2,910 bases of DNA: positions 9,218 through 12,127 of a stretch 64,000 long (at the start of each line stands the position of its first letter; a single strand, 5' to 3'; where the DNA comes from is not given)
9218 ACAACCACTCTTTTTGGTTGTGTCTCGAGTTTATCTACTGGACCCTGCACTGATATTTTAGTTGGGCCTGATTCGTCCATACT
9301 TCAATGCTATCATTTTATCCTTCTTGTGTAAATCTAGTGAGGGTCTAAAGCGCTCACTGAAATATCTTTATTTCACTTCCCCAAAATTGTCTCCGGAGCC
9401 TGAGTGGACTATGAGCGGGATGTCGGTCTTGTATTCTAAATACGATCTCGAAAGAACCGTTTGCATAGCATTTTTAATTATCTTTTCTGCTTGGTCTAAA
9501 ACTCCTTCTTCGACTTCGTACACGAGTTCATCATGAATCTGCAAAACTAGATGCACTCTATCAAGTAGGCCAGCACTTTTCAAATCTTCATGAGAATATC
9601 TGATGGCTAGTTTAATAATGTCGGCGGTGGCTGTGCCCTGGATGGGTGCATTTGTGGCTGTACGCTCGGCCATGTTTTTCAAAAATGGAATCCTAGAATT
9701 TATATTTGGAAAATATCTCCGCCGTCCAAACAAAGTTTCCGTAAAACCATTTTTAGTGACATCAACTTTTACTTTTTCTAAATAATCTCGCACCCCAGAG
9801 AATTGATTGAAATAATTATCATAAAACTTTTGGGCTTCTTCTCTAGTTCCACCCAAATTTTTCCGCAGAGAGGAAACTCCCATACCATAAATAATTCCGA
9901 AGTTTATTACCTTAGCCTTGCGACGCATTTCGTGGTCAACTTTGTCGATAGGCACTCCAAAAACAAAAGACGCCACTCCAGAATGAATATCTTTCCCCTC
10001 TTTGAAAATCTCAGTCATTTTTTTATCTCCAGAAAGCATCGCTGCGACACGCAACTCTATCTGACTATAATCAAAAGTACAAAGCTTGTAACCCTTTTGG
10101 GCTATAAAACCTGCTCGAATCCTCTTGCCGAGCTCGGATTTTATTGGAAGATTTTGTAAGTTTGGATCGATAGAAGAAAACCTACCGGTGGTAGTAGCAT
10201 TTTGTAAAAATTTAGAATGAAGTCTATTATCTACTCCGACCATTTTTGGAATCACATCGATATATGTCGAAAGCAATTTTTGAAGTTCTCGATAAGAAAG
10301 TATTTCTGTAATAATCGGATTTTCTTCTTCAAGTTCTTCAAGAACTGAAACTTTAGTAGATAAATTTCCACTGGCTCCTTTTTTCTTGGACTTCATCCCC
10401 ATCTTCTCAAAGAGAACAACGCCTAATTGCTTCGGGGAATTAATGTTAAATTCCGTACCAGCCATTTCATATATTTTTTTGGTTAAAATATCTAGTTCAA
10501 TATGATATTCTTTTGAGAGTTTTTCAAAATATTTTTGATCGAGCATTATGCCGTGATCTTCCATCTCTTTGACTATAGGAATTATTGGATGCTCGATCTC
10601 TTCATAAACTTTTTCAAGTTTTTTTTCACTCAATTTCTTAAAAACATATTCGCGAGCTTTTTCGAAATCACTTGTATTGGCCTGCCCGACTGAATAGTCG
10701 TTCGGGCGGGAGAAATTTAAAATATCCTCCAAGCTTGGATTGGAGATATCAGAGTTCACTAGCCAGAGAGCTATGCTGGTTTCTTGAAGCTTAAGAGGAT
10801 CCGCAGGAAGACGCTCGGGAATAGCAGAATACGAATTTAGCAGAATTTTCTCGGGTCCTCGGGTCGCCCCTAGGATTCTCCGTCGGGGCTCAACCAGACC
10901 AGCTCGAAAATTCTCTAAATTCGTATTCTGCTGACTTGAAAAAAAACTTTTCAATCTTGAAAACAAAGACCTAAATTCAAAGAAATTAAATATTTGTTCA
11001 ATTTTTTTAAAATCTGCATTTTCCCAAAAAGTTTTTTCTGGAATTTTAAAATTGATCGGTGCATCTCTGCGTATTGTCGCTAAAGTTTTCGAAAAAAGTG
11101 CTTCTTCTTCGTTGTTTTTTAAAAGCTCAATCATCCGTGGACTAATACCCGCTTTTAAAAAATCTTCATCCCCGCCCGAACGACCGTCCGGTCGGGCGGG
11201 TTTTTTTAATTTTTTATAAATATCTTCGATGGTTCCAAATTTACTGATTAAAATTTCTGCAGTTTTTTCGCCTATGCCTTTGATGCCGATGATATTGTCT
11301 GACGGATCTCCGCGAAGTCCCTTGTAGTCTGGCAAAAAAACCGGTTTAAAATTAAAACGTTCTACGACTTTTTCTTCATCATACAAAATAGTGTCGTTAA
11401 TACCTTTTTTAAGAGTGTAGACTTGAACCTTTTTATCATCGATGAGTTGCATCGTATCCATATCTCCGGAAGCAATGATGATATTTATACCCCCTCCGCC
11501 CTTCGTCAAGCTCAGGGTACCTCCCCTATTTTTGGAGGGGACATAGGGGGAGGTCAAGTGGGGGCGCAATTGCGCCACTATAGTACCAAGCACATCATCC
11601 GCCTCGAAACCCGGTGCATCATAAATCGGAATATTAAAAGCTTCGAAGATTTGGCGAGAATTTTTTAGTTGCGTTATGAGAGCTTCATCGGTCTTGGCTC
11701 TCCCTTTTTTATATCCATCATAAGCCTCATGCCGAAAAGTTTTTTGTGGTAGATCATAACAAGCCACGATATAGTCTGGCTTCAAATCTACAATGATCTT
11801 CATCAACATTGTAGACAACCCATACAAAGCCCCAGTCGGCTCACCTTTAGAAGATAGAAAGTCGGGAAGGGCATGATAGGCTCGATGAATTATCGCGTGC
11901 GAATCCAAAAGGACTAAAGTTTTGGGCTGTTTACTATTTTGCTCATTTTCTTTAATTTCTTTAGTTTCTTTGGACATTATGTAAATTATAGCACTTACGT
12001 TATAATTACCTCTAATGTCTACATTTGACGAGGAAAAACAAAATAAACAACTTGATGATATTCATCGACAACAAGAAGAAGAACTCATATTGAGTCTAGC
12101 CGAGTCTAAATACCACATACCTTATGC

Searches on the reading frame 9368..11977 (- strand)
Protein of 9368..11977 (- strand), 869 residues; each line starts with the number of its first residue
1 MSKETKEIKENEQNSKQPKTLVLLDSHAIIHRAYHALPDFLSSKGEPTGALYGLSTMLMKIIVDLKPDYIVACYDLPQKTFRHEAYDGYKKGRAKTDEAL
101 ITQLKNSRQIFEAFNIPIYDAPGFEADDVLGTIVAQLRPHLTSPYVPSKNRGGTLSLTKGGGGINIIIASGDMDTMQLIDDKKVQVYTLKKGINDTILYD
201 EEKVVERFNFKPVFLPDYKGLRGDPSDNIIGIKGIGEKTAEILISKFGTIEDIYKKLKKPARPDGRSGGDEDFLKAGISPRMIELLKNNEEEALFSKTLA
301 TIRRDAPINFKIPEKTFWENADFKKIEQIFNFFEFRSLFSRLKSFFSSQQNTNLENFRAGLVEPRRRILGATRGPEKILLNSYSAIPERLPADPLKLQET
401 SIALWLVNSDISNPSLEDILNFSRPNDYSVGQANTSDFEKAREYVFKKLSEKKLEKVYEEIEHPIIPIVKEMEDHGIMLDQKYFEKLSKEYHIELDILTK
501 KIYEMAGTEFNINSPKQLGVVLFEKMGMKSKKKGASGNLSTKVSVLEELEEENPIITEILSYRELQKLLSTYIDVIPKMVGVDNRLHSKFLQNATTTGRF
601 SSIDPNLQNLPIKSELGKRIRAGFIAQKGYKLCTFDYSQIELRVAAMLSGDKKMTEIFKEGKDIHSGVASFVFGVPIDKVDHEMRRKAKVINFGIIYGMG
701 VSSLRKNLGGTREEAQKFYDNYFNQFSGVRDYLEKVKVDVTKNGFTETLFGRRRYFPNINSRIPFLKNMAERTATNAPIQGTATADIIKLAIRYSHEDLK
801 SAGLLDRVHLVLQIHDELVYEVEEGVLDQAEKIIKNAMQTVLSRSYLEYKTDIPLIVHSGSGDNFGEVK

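Call 13: search_protein_families(library=pfam, proteins=[window:9368-11977:-], max_evalue=0.01)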
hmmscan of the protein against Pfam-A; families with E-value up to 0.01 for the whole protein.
window:9368-11977:- (869 aa): 4 families
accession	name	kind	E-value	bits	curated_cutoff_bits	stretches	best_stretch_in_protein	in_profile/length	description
PF00476.26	DNA_pol_A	-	9.7e-136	453.1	34.3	1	482-867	2-381/381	DNA polymerase family A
PF02739.22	5_3_exonuc_N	-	1.5e-44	152.1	34.3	2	20-139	1-120/164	5'-3' exonuclease, N-terminal resolvase-like domain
PF01367.25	5_3_exonuc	-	6e-24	84.8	40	1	212-314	3-88/97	5'-3' exonuclease, C-terminal SAM fold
PF14520.12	HHH_5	-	0.00034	21.5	27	1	229-254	4-30/57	Helix-hairpin-helix domain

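Call 14: search_protein_families(library=ncbifam, proteins=[window:9368-11977:-], max_evalue=0.01)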
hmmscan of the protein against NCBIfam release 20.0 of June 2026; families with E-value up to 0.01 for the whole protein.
window:9368-11977:- (869 aa): 14 families
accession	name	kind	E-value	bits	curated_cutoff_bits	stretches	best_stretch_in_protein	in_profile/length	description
NF004397.1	PRK05755.1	equivalog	9.4e-241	802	720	3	442-869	470-889/889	DNA polymerase I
TIGR00593.1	pola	equivalog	7.3e-231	769.1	600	3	438-869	468-890/890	DNA polymerase I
NF011539.0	PRK14975.1-3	equivalog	1.3e-72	245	640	1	443-843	214-607/628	bifunctional 3'-5' exonuclease/DNA polymerase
NF011540.0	PRK14975.1-4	equivalog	3.4e-59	200.8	601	1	454-840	185-552/576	bifunctional 3'-5' exonuclease/DNA polymerase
NF011547.0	PRK14976.1-4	equivalog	3.4e-58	197.2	305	3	164-259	129-224/291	5'-3' exonuclease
NF011541.0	PRK14975.2-1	equivalog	1.4e-56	192.1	871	1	445-869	195-637/645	bifunctional 3'-5' exonuclease/DNA polymerase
NF011545.0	PRK14976.1-2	equivalog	1.7e-45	155.5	434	2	144-336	111-286/287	5'-3' exonuclease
NF011546.0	PRK14976.1-3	equivalog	2.1e-42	145.4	347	2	164-344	133-292/297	5'-3' exonuclease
NF038380.1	phage_DpoZ_1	exception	2.8e-37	128.4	500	1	447-865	169-602/607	aminoadenine-incorporating DNA polymerase DpoZ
NF011542.0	PRK14975.2-2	equivalog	9.3e-32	110.1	1061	1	567-839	484-766/802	bifunctional 3'-5' exonuclease/DNA polymerase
NF007017.0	PRK09482.1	equivalog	1.9e-27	96.4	261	1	20-259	4-214/257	flap endonuclease Xni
NF011543.0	PRK14975.2-3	equivalog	8.5e-27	93.5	1139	1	566-865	522-835/853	bifunctional 3'-5' exonuclease/DNA polymerase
NF038381.1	phage_DpoZ_2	exception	1.8e-20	72.8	350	1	528-708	391-582/754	aminoadenine-incorporating DNA polymerase DpoZ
NF011538.0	PRK14975.1-1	equivalog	7.9e-17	60.9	389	1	540-700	243-386/557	bifunctional 3'-5' exonuclease/DNA polymerase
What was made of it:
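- Checked: polA identity is solid: PF00476 at E = 1e-135, and NF004397 at 802 bits (calls 13, 14).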

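Call 15: search_solved_structures(query=window:9368-11977:-, show_alignments=2, max_evalue=1e-30)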
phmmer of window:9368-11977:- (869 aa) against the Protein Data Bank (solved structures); distinct sequences matched with E-value up to 1e-30: 71 (the best 60 are shown).
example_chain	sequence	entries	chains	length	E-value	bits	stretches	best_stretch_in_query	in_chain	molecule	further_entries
1bgx_T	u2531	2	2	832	1.6e-134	453.4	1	450-861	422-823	TAQ DNA POLYMERASE | PROTEIN (TAQ POLYMERASE)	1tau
1taq_A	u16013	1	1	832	4e-134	452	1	450-861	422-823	TAQ DNA POLYMERASE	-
6vde_A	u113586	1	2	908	7.7e-127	427.9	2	459-862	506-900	DNA polymerase I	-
8oo6_A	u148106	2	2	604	2e-102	347.2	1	456-867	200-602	DNA polymerase I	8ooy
1d8y_A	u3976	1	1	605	2e-102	347.2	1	456-867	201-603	DNA POLYMERASE I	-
1kln_A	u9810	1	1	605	2e-102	347.2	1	456-867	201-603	PROTEIN (DNA POLYMERASE I KLENOW FRAGMENT (E.C.2.7.7.7))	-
1d9d_A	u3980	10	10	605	2e-102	347.2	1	456-867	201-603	DNA POLYMERASE I | PROTEIN (DNA POLYMERASE I KLENOW FRAGMENT (E.C.2.7.7.7)) | PROTEIN (DNA POLYMERASE I-KLENOW FRAGMENT (E.C.2.7.7.7))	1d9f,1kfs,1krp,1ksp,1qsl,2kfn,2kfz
1dpi_A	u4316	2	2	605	2e-102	347.2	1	456-867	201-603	DNA POLYMERASE I KLENOW FRAGMENT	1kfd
4xiu_A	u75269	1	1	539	3.4e-101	343.1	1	450-861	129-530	DNA polymerase I, thermostable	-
4n56_A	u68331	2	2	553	3.7e-101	343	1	450-861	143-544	DNA polymerase I, thermostable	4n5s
2ktq_A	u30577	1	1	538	6.4e-101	342.2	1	450-861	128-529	PROTEIN (LARGE FRAGMENT OF DNA POLYMERASE I)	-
4ktq_A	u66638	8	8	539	6.4e-101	342.2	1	450-861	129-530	PROTEIN (LARGE FRAGMENT OF DNA POLYMERASE I) | DNA polymerase I, thermostable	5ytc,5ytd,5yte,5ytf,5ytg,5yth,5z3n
1qss_A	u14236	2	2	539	6.4e-101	342.2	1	450-861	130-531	DNA POLYMERASE I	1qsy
1qtm_A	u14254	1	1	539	6.5e-101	342.2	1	450-861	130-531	DNA POLYMERASE I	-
1jxe_A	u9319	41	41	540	6.5e-101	342.2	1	450-861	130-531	TAQ DNA POLYMERASE I | PROTEIN (LARGE FRAGMENT OF DNA POLYMERASE I) | DNA polymerase I, thermostable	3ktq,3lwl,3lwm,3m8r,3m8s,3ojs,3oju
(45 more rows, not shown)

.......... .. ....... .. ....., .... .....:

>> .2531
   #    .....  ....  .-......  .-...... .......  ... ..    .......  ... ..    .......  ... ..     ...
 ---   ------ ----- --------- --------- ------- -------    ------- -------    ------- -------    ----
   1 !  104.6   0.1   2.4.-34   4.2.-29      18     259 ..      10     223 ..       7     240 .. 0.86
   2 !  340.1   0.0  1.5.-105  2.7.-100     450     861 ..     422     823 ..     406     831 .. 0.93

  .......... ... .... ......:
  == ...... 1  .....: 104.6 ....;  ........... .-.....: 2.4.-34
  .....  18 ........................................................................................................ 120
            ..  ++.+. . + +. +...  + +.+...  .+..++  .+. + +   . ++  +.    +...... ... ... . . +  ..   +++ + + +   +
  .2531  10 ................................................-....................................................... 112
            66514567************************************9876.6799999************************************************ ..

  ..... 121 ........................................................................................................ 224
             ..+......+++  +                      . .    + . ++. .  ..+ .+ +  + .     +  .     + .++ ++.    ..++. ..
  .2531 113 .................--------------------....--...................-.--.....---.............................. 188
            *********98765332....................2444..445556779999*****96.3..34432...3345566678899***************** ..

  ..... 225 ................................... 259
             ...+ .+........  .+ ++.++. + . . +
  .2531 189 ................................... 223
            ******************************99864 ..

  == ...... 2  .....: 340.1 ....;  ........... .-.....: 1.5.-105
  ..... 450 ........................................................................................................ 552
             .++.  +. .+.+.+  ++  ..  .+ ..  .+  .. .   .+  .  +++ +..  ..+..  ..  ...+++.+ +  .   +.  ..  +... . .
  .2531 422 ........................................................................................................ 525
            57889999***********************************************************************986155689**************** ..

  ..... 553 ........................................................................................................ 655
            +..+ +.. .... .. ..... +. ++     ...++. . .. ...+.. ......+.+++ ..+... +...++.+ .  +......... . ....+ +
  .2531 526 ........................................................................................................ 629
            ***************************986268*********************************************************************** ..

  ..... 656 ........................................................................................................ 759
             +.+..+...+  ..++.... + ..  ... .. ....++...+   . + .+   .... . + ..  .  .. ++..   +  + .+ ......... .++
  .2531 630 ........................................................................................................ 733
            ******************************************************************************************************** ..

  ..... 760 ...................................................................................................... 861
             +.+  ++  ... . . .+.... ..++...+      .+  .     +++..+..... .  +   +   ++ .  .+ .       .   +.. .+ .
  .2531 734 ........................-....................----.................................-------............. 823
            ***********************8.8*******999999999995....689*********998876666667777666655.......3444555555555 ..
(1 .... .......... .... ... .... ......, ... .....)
